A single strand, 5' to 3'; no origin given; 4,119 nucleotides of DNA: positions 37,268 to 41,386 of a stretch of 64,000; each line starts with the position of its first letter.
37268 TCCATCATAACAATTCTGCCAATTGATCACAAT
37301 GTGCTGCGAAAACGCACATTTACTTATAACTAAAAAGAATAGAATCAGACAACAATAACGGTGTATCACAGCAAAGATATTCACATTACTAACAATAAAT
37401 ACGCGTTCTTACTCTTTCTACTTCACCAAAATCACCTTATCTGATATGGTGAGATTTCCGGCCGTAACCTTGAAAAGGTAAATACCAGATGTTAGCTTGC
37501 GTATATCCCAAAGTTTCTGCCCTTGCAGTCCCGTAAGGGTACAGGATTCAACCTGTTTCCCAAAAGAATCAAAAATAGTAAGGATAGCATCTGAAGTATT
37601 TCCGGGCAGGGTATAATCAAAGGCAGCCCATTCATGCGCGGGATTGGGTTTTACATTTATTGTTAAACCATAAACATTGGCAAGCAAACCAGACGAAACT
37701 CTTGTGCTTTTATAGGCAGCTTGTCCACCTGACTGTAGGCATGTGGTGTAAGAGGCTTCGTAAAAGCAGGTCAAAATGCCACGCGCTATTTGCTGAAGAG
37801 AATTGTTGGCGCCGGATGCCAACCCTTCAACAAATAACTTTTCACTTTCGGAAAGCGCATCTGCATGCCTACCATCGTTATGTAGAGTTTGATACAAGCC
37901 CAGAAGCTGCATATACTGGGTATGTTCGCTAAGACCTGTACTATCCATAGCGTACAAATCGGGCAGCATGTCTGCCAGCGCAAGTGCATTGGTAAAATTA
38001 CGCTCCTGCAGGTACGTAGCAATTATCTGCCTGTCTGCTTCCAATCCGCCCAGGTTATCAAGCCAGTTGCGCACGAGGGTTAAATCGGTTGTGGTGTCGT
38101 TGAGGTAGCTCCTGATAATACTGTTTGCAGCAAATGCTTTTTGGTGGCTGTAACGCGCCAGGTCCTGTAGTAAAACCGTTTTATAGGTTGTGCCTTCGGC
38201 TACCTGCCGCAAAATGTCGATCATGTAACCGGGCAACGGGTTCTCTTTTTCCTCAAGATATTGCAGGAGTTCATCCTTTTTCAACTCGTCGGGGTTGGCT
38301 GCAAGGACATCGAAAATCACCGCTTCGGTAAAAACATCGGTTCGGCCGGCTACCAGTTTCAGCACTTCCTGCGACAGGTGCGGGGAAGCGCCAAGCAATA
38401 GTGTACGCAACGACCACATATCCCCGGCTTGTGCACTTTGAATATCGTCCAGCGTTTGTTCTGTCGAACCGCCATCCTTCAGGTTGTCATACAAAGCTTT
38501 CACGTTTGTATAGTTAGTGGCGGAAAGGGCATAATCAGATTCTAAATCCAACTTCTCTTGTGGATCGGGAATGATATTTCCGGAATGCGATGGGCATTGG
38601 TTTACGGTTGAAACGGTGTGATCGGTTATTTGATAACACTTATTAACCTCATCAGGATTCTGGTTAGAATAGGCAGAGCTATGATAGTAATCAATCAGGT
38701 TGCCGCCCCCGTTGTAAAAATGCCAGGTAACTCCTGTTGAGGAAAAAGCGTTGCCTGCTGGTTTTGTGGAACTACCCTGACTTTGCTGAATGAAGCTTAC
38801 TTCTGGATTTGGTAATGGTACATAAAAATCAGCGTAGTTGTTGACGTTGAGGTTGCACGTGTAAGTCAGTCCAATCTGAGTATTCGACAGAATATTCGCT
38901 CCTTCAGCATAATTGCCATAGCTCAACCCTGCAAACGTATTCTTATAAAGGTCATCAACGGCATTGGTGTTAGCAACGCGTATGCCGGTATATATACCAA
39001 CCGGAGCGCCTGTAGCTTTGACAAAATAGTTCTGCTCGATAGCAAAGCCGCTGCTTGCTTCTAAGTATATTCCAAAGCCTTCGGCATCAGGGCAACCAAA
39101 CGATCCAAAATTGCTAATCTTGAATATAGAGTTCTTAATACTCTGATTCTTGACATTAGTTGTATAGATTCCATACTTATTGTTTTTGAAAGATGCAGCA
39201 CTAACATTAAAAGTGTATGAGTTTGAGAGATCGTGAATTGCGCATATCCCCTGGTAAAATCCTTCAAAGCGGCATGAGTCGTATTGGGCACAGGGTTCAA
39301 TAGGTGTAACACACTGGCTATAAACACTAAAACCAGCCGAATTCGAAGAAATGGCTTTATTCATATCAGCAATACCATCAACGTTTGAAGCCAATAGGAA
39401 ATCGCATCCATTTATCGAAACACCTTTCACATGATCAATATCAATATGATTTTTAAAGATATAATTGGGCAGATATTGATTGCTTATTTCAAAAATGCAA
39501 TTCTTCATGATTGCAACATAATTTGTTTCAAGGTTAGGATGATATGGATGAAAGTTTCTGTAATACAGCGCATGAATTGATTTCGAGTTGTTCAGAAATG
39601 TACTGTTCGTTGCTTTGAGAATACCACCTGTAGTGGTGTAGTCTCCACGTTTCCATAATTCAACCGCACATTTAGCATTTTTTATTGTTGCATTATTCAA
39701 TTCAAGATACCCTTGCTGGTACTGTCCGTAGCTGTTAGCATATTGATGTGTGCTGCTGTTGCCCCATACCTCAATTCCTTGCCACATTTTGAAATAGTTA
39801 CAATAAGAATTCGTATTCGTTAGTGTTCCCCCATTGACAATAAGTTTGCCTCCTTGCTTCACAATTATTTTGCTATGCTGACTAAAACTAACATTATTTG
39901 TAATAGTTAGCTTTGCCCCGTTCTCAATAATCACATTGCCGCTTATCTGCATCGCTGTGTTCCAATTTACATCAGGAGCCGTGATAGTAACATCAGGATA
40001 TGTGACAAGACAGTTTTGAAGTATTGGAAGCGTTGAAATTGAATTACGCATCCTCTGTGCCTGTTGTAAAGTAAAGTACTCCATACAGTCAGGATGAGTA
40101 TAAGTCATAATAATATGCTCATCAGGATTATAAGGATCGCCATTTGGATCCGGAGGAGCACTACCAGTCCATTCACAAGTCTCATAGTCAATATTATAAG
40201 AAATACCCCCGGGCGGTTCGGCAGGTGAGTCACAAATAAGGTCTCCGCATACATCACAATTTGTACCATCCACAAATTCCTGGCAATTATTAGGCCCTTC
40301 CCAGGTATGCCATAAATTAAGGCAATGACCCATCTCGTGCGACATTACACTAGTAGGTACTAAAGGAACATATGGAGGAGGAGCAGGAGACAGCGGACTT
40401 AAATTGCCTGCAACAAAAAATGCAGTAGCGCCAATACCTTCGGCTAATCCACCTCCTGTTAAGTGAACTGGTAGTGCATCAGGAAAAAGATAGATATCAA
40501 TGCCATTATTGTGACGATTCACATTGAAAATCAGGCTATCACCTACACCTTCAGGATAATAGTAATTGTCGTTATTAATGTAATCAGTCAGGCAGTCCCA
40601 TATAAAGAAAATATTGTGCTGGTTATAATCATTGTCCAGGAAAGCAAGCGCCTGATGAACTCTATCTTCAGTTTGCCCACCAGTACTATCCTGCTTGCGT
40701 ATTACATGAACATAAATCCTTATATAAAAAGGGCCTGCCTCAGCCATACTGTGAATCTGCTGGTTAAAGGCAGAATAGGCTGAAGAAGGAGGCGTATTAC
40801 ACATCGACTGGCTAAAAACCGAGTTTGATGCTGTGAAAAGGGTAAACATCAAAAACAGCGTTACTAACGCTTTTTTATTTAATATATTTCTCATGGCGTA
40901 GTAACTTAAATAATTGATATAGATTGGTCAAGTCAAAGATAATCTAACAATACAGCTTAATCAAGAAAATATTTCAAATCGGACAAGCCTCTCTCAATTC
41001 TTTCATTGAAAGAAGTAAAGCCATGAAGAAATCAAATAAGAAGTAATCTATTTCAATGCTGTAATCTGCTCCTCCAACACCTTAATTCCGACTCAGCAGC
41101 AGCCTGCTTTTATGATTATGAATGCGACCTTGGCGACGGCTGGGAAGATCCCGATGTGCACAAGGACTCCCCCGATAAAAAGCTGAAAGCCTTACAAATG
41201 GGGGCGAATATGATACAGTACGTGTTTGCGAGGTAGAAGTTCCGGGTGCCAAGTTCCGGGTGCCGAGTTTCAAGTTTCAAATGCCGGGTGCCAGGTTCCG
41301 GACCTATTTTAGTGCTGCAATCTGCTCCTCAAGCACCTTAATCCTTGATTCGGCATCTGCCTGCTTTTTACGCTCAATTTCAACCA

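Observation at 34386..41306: Reiterated DUF4159/valS convergent junction brackets two low-GC cargo cassettes, with no recombinase present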

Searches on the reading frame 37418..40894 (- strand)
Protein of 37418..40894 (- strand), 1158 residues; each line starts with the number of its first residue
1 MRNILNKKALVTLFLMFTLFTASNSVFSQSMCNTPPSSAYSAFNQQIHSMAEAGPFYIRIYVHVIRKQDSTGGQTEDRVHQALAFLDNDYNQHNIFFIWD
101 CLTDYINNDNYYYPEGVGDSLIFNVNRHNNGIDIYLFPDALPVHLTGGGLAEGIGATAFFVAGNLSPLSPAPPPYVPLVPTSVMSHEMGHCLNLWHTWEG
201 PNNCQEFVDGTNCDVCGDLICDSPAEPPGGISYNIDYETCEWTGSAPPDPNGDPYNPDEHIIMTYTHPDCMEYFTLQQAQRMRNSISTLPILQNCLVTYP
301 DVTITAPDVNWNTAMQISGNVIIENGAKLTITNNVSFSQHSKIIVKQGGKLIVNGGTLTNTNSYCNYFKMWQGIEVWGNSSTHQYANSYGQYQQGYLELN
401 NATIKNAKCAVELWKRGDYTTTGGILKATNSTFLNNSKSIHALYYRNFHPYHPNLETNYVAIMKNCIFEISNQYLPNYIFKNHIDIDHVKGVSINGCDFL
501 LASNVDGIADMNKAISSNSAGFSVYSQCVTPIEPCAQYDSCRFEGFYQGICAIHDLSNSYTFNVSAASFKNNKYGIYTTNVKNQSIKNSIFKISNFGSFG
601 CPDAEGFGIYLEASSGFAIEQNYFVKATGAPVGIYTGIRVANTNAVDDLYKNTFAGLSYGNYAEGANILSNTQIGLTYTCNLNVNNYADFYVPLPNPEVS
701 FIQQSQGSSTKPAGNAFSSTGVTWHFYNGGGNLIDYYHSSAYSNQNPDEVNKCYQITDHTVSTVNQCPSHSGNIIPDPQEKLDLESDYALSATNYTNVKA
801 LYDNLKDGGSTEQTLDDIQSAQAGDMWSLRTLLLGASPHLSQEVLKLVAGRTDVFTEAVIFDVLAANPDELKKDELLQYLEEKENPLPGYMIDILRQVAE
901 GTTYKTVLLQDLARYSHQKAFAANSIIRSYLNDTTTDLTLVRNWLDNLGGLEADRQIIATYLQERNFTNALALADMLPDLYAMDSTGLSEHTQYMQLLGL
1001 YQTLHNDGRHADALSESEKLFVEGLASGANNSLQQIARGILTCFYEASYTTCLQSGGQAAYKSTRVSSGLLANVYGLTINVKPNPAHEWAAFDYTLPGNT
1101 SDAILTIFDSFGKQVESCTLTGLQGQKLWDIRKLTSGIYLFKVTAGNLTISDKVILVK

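Call 6: search_protein_families(library=pfam, proteins=[window:37418-40894:-], max_evalue=0.001)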
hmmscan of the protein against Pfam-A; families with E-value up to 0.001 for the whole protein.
window:37418-40894:- (1158 aa): 2 families
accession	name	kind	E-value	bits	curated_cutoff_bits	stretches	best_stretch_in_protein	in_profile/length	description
PF18962.6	Por_Secre_tail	-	8.1e-08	32.9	27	1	1083-1155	3-74/75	Secretion system C-terminal sorting domain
PF05572.19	Peptidase_M43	-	1.5e-06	28.7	23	1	181-286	69-151/152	Pregnancy-associated plasma protein-A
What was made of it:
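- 37418..40894 (-): T9b: T9SS cargo gene with an M43 (pappalysin-type) peptidase hit. Pfam (call 6).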

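Call 42: find_encoding_contigs(protein=window:37418-40894:-, flank=10000, max_places=10)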
Protein window:37418-40894:- (1158 aa): 4 contigs read that carry it; 3 places shown.
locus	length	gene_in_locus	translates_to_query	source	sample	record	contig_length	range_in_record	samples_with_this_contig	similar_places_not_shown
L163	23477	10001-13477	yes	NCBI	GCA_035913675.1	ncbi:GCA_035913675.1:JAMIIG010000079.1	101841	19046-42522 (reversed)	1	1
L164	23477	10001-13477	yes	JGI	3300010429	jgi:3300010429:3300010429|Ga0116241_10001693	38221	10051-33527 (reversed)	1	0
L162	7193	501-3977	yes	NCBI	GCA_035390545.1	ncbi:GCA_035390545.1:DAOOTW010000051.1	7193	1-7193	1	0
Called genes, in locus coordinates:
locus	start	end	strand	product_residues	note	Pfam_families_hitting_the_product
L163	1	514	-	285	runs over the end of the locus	PF00494:SQS_PSY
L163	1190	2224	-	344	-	PF18962:Por_Secre_tail (faint)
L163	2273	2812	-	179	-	PF00293:NUDIX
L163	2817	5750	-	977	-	PF01565:FAD_binding_4, PF02913:FAD-oxidase_C, PF13183:Fer4_8 (weak), PF13534:Fer4_17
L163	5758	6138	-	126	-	PF08327:AHSA1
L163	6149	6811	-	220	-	-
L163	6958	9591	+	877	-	PF00133:tRNA-synt_1, PF09334:tRNA-synt_1g, PF13603:tRNA-synt_1_2 (weak), PF08264:Anticodon_1, PF10458:Val_tRNA-synt_C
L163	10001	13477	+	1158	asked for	PF05572:Peptidase_M43 (weak), PF18962:Por_Secre_tail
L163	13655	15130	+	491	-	PF18962:Por_Secre_tail (weak)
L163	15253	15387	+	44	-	PF10458:Val_tRNA-synt_C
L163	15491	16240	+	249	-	PF07661:MORN_2 (faint)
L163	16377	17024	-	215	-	PF13709:DUF4159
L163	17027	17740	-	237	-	PF20260:PUA_4, PF04452:Methyltrans_RNA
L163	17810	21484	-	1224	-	PF15902:Sortilin-Vps10 (weak), PF25852:DUF6242_C (weak), PF00801:PKD, PF18911:PKD_4, PF00801:PKD (weak), PF18911:PKD_4, PF18962:Por_Secre_tail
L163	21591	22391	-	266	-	PF04536:TPM_phosphatase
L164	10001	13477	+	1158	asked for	PF05572:Peptidase_M43 (weak), PF18962:Por_Secre_tail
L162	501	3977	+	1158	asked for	PF05572:Peptidase_M43 (weak), PF18962:Por_Secre_tail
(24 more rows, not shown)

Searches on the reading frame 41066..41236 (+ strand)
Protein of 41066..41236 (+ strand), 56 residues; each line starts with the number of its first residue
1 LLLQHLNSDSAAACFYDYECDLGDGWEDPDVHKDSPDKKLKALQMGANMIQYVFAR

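Call 51: find_encoding_contigs(protein=window:41066-41236:+, flank=6000, max_places=10)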
Protein window:41066-41236:+ (56 aa): no gene with exactly this product is on record in the collection.

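Call 52: find_encoding_contigs(protein=window:41066-41233:+, flank=6000, max_places=10)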
Protein seq(56 aa) (56 aa): 1 contig read that carries it; 1 place shown.
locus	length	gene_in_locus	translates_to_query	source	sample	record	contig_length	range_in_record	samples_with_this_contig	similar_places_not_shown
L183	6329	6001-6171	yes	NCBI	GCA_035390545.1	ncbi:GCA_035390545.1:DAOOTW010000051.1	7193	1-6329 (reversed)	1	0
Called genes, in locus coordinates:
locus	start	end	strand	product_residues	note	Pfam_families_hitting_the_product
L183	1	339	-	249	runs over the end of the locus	PF07661:MORN_2 (faint)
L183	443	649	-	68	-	PF10458:Val_tRNA-synt_C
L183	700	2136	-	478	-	PF18962:Por_Secre_tail (weak)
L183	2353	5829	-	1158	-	PF05572:Peptidase_M43 (weak), PF18962:Por_Secre_tail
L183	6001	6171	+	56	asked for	PF13709:DUF4159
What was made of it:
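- Tried and rejected: The same happened with the 56-aa D' ORF, which needed M for its CTG start (calls 51, 52).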
